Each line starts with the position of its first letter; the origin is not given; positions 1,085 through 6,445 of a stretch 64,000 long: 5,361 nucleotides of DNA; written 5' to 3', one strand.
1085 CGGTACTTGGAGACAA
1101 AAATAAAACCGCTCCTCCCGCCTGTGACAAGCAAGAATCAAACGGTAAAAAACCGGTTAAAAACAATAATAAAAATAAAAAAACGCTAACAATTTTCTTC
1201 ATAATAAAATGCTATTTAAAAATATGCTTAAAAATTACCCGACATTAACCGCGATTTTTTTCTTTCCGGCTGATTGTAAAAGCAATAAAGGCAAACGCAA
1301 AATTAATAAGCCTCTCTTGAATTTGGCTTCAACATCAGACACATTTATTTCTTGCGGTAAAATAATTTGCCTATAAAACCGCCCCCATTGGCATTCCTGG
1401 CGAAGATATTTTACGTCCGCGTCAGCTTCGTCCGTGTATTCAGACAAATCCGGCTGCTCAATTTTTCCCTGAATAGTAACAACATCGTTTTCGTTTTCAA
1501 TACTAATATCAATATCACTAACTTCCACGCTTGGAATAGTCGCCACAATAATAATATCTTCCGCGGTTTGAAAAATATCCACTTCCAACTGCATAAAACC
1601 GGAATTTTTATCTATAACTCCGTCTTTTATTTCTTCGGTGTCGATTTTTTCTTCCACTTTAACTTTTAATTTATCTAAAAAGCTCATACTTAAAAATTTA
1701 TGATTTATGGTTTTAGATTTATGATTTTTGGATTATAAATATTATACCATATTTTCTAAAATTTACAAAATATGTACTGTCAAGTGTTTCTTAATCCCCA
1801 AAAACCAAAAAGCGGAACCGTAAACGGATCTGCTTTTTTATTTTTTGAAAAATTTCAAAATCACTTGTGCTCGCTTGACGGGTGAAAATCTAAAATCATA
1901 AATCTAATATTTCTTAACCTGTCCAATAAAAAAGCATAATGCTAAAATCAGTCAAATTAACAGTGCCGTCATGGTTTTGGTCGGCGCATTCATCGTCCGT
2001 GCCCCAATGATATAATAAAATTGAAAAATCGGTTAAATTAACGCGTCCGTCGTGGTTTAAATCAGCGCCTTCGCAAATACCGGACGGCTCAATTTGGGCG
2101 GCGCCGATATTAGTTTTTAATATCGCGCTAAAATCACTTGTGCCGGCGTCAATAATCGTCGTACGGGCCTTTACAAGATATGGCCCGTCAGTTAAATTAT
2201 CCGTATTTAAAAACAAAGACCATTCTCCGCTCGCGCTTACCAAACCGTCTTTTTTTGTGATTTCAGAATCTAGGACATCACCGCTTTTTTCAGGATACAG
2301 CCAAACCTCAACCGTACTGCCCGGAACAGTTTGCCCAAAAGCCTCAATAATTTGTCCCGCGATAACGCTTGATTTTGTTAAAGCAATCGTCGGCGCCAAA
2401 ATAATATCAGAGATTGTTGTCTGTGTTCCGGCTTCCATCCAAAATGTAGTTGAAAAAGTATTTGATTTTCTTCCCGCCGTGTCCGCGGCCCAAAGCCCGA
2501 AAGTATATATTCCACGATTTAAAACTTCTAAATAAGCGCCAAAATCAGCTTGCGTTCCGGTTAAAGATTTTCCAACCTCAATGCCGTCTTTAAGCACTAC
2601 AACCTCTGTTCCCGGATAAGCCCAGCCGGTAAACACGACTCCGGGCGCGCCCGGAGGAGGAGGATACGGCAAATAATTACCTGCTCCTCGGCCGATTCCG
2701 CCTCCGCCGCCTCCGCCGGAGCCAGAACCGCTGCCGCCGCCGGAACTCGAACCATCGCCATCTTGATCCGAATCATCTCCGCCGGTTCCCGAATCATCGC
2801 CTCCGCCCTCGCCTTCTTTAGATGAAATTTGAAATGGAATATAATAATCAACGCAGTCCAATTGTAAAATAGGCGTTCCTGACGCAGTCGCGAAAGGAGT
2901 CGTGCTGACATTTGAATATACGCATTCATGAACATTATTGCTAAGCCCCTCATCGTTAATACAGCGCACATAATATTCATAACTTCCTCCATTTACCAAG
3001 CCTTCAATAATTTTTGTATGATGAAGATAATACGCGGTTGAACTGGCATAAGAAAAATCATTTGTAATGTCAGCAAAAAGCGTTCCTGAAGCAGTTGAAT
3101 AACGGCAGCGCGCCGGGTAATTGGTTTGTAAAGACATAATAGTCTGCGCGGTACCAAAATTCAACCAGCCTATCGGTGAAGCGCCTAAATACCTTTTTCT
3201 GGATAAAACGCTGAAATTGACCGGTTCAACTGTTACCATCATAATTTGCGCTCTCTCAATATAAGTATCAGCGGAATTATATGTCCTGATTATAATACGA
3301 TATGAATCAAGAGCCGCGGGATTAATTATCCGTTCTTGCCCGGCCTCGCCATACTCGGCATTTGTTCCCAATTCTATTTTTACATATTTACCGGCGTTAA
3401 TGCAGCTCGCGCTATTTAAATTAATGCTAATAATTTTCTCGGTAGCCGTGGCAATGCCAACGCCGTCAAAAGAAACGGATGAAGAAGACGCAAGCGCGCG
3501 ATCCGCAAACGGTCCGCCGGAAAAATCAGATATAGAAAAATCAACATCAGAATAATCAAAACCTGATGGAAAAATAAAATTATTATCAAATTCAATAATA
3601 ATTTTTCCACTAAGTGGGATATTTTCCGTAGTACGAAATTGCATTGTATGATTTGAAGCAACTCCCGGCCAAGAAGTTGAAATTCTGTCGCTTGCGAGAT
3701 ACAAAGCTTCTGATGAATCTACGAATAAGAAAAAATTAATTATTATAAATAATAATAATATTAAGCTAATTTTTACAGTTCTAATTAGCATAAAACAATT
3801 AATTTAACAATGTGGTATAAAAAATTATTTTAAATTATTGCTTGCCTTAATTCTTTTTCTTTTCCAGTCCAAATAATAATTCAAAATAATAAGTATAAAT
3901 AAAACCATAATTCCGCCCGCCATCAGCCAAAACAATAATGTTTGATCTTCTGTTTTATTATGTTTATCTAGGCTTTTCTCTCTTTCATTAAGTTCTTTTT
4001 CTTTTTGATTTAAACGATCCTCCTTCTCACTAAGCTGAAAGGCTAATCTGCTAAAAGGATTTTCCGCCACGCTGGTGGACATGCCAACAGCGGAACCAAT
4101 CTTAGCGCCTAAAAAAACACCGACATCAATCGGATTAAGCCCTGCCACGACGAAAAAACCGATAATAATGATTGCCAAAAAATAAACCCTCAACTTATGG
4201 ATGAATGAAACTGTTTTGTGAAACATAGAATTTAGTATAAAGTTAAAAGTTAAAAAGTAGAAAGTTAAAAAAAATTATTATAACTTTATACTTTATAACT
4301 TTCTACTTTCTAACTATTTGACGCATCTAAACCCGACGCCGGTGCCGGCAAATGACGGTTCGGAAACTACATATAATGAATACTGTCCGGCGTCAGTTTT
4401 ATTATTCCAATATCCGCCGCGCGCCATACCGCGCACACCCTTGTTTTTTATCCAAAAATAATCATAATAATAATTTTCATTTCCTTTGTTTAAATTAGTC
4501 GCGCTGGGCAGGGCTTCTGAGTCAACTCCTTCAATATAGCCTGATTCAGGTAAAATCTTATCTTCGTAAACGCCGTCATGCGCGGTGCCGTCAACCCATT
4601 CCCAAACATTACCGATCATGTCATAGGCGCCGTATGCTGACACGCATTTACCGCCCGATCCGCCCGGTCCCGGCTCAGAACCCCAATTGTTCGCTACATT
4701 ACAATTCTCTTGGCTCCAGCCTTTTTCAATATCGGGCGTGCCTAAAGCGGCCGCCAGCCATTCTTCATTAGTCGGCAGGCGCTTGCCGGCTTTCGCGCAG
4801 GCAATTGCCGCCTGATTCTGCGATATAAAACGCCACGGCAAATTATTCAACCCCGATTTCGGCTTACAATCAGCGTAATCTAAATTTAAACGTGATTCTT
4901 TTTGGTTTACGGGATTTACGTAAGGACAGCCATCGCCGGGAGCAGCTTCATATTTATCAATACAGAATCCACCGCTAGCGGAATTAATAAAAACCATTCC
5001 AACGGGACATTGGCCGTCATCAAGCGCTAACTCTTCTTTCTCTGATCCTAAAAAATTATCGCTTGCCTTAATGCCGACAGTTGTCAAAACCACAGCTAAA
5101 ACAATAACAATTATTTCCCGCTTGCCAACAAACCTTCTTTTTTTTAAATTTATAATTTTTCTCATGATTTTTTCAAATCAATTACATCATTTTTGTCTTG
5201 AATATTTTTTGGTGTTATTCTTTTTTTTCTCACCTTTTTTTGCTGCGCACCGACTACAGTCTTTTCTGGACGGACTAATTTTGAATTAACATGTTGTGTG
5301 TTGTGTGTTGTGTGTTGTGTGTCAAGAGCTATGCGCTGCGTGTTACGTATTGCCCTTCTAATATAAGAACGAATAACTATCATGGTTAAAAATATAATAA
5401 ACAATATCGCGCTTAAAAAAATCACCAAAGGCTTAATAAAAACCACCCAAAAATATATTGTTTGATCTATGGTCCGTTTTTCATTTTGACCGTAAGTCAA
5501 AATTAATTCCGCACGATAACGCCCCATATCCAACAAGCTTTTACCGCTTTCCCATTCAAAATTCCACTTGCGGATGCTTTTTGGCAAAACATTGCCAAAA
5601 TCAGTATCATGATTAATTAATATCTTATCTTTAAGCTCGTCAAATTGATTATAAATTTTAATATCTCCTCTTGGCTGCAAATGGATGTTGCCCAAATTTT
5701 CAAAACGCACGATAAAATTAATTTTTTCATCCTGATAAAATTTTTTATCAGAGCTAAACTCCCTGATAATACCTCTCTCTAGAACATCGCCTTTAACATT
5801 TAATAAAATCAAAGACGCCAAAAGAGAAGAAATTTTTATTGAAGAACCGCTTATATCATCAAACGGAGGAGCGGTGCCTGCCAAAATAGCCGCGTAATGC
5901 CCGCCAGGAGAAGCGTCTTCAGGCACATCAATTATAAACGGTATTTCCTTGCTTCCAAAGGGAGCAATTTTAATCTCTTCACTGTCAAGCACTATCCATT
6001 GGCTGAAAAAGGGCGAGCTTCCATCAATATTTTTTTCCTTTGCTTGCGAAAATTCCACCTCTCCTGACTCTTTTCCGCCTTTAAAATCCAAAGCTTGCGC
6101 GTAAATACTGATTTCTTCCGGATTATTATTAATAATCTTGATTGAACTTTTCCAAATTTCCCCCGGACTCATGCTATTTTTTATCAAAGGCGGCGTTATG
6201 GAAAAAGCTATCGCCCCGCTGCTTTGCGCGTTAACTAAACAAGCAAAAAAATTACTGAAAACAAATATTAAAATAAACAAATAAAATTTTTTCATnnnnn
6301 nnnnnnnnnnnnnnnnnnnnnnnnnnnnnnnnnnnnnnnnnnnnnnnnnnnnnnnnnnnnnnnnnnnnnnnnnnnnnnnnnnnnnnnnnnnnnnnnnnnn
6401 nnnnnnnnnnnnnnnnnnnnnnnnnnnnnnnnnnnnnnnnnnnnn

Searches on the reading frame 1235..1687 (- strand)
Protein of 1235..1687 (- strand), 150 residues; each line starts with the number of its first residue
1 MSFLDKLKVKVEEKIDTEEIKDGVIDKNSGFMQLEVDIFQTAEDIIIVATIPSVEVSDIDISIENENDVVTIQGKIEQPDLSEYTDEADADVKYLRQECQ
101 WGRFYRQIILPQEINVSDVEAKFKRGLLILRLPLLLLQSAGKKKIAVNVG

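Call 47: search_protein_families(library=pfam, proteins=[window:1235-1687:-], max_evalue=0.001)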
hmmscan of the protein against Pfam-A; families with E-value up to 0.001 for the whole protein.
window:1235-1687:- (150 aa): 2 families
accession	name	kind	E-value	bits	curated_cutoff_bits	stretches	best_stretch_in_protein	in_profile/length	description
PF00011.27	HSP20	-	6.1e-12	46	20.8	1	39-147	3-101/102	Hsp20/alpha crystallin family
PF17886.7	ArsA_HSP20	-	0.00034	20.6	22.5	0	46-130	5-61/63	HSP20-like domain found in ArsA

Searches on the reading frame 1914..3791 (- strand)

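Call 47: search_protein_families(library=pfam, proteins=[window:1914-3791:-], max_evalue=0.001)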
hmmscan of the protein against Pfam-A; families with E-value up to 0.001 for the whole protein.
window:1914-3791:- (625 aa): 2 families
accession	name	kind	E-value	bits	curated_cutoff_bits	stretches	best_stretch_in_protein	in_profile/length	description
PF00404.24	Dockerin_1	-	1.4e-07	32.1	22.9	1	577-619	3-52/57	Dockerin type I domain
PF13499.12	EF-hand_7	-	0.00028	21.6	30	0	601-618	47-64/67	EF-hand domain pair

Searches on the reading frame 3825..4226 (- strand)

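Call 47: search_protein_families(library=pfam, proteins=[window:3825-4226:-], max_evalue=0.001)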
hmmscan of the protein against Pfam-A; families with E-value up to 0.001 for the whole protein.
window:3825-4226:- (133 aa): 1 family
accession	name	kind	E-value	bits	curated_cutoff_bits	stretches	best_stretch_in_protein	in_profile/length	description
PF12072.13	RNase_Y_N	-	0.00099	19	32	0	60-92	82-114/201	RNase Y N-terminal region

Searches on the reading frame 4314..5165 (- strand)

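Call 47: search_protein_families(library=pfam, proteins=[window:4314-5165:-], max_evalue=0.001)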
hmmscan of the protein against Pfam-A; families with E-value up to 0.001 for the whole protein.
window:4314-5165:- (283 aa): 1 family
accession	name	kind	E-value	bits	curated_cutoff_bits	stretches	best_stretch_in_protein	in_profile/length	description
PF03781.23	FGE-sulfatase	-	6.1e-18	65.8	23.3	1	104-283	86-255/255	Sulfatase-modifying factor enzyme 1-like domain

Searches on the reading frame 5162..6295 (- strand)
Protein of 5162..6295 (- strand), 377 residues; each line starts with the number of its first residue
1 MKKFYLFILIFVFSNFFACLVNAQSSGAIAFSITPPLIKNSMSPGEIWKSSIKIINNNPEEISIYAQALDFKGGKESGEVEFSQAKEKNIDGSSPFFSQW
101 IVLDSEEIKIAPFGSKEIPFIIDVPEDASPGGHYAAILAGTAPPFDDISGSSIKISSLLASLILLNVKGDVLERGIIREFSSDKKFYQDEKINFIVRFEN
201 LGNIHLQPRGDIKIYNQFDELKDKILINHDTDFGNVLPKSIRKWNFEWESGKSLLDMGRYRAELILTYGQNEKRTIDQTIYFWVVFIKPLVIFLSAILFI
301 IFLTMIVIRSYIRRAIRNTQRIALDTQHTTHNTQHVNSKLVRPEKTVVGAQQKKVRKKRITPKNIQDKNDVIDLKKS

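Call 47: search_protein_families(library=pfam, proteins=[window:5162-6295:-], max_evalue=0.001)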
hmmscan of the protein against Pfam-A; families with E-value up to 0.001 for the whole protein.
window:5162-6295:- (377 aa): 1 family
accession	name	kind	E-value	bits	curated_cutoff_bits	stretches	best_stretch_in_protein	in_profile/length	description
PF06030.18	WxLIP_PGBD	-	3.7e-06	27.4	27.3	1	42-137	23-117/121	WxL Interacting Protein, peptidoglycan binding domain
